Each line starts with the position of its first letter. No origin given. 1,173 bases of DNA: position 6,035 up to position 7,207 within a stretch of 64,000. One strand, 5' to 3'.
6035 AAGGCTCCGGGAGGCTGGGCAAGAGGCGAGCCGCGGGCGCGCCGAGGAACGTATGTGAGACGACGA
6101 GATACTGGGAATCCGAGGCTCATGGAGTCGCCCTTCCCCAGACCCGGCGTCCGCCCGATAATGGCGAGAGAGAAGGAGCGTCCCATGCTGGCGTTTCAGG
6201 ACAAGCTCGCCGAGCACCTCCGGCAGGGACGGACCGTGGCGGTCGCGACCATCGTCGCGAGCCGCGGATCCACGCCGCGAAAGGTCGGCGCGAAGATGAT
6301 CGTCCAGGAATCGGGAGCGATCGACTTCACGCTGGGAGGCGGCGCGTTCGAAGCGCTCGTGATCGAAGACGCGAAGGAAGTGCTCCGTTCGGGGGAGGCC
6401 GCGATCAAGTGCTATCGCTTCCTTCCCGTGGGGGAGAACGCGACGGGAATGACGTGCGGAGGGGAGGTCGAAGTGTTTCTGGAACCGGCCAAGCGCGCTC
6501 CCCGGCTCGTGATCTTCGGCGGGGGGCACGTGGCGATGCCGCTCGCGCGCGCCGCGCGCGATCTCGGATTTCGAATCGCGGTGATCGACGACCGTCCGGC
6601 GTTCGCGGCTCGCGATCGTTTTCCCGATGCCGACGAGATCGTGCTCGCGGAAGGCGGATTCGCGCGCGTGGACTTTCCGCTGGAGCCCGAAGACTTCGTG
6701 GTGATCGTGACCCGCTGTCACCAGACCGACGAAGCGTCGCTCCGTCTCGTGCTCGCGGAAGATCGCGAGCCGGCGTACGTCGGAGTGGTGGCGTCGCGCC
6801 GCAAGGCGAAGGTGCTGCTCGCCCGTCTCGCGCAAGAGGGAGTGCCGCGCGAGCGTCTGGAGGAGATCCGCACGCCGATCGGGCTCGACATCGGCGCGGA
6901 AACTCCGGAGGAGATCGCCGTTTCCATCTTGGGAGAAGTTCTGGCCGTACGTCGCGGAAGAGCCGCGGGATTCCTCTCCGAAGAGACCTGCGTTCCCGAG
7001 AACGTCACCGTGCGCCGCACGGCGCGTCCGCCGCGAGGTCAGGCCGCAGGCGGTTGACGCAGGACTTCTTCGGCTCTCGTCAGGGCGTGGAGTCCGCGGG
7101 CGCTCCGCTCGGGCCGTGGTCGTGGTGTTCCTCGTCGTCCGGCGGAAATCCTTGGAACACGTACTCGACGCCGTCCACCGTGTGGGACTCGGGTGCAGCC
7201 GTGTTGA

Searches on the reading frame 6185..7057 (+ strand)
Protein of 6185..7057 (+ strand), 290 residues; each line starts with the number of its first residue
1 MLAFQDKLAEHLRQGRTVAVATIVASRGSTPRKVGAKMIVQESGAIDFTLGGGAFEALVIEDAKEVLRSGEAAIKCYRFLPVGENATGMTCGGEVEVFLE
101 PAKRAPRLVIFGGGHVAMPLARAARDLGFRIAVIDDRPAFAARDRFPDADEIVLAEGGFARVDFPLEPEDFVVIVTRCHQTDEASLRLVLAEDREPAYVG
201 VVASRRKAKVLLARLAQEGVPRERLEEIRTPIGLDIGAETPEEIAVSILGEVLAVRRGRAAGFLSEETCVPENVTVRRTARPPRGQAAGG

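Call 15: search_protein_families(library=pfam, proteins=[window:6185-7057:+])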
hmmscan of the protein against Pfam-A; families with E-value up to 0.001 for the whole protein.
window:6185-7057:+ (290 aa): 3 families
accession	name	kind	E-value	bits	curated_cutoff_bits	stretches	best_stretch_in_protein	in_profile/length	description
PF13478.12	XdhC_C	-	9.5e-43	146.1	29.7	1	108-252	1-125/125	XdhC Rossmann domain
PF02625.21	XdhC_CoxI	-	1.1e-20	73.7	24.3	1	12-77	2-67/68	XdhC and CoxI family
PF07992.20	Pyr_redox_2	-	0.00043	20.2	26.1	0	102-143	139-179/291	Pyridine nucleotide-disulphide oxidoreductase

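Call 16: find_encoding_contigs(protein=window:6185-7057:+, flank=10000, max_places=10)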
Protein window:6185-7057:+ (290 aa): no gene with exactly this product is on record in the collection.

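Call 29: find_homologous_proteins(query=window:6185-7057:+, max_evalue=1e-30)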
Query window:6185-7057:+ (290 aa): 4509 proteins with E <= 1e-30 among 8000 candidates; the best 120 are listed.
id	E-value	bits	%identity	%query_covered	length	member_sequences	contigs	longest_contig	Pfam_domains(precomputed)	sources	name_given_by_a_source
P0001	2.5e-180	616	100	100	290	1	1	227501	PF02625.22,PF13478.13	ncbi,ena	-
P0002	3.0e-157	540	86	100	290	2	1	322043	PF02625.22,PF13478.13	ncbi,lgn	-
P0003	2.6e-150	517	84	100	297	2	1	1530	PF02625.22,PF13478.13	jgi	jgi:xanthine dehydrogenase accessory factor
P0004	2.4e-146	504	83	98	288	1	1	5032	PF02625.22,PF13478.13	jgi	jgi:xanthine dehydrogenase accessory factor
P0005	8.8e-144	496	82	98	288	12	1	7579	PF02625.22,PF13478.13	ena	-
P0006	1.6e-143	495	81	98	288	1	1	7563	PF02625.22,PF13478.13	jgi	-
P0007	1.2e-141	489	80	98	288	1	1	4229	PF02625.22,PF13478.13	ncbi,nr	ncbi:MAG TPA: XdhC/CoxI family protein [bacterium]|nr:XdhC/CoxI family protein [bacterium]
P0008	7.6e-140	483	80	98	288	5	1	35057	PF02625.22,PF13478.13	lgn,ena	-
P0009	2.4e-133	462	76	98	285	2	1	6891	PF02625.22,PF13478.13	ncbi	-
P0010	1.6e-132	459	74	100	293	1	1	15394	PF02625.22,PF13478.13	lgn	-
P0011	6.5e-132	457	72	100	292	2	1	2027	PF02625.22,PF13478.13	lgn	-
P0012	1.6e-125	436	71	99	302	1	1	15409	PF02625.22,PF13478.13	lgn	-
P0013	1.7e-125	436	70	100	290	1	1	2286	PF02625.22,PF13478.13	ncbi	-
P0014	2.8e-125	435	72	99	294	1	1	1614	PF02625.22,PF13478.13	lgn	-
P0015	4.2e-125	435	70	99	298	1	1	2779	PF02625.22,PF13478.13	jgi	jgi:xanthine dehydrogenase accessory factor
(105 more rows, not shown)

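Call 30: find_encoding_contigs(protein=P0001, flank=10000, max_places=4)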
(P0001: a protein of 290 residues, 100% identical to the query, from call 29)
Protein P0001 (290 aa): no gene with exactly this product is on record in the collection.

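Call 31: find_encoding_contigs(protein=P0002, flank=10000, max_places=4)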
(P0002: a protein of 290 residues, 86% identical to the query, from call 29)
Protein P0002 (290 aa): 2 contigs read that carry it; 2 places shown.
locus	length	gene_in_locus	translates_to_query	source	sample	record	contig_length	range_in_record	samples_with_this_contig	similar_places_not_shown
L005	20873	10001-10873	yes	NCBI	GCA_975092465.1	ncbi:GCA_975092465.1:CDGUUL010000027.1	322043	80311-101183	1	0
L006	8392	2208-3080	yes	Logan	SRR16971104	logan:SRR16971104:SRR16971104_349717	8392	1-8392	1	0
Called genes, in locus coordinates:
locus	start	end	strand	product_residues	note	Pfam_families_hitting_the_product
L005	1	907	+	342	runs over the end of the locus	PF00389:2-Hacid_dh, PF02826:2-Hacid_dh_C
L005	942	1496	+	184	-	PF22769:DCD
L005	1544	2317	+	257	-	PF01012:ETF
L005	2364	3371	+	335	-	PF01012:ETF, PF00766:ETF_alpha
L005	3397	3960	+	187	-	PF14378:PAP2_3, PF01569:PAP2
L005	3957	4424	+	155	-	PF00190:Cupin_1 (weak), PF02311:AraC_binding, PF07883:Cupin_2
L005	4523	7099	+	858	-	PF00082:Peptidase_S8, PF13860:FlgD_ig (weak)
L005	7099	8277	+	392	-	PF00155:Aminotran_1_2, PF01041:DegT_DnrJ_EryC1, PF01053:Cys_Met_Meta_PP (weak)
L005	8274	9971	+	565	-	PF13428:TPR_14 (faint), PF07719:TPR_2 (faint), PF13431:TPR_17 (faint), PF13424:TPR_12 (faint), PF24575:TPR_Slam (faint), PF13432:TPR_16 (weak), PF14559:TPR_19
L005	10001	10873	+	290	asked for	PF02625:XdhC_CoxI, PF13478:XdhC_C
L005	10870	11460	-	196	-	-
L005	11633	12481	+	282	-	-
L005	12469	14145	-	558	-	PF00884:Sulfatase, PF01663:Phosphodiest (weak)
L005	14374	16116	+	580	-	PF13428:TPR_14 (faint), PF13432:TPR_16 (faint), PF14559:TPR_19 (faint), PF07719:TPR_2 (faint)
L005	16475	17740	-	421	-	PF13506:Glyco_transf_21, PF13641:Glyco_tranf_2_3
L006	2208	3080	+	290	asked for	PF02625:XdhC_CoxI, PF13478:XdhC_C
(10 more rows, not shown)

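Call 33: find_encoding_contigs(protein=P0008, flank=10000, max_places=3)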
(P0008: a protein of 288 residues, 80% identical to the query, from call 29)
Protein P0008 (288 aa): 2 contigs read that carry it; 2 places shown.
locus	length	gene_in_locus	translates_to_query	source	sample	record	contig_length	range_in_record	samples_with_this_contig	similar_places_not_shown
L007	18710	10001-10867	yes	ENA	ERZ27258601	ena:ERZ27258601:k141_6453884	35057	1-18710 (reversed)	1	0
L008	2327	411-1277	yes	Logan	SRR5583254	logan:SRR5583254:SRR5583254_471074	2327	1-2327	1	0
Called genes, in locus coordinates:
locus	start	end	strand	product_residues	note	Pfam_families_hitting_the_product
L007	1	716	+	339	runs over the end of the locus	PF00389:2-Hacid_dh, PF02826:2-Hacid_dh_C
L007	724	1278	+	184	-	PF22769:DCD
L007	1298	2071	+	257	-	PF01012:ETF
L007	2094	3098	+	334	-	PF01012:ETF, PF00766:ETF_alpha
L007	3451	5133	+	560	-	PF12228:DUF3604 (weak)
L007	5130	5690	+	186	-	PF14378:PAP2_3 (weak), PF01569:PAP2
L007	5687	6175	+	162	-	PF07883:Cupin_2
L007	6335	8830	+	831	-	PF00082:Peptidase_S8, PF13860:FlgD_ig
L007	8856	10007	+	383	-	PF00155:Aminotran_1_2, PF01041:DegT_DnrJ_EryC1, PF01053:Cys_Met_Meta_PP (weak)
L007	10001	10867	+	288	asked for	PF02625:XdhC_CoxI, PF13478:XdhC_C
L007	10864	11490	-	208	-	-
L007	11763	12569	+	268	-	-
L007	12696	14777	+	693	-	PF01839:FG-GAP (faint), PF13517:FG-GAP_3, PF07593:UnbV_ASPIC, PF13860:FlgD_ig (weak)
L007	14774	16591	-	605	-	PF00884:Sulfatase, PF01663:Phosphodiest (weak)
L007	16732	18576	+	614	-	-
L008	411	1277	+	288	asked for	PF02625:XdhC_CoxI, PF13478:XdhC_C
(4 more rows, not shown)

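Call 34: find_encoding_contigs(protein=P0004, flank=10000, max_places=3)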
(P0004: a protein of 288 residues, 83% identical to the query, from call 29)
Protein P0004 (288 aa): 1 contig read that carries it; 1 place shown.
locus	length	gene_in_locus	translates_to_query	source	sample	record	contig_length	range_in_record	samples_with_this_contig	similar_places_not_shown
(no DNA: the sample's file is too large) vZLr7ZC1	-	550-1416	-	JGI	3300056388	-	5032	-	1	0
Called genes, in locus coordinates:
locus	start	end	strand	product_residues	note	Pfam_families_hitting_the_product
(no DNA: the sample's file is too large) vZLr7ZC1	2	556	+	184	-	?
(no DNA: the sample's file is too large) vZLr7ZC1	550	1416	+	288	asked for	PF02625:XdhC_CoxI, PF13478:XdhC_C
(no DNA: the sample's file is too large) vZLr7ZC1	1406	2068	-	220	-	-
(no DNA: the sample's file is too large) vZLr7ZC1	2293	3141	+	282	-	-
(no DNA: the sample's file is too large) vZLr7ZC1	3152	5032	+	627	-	?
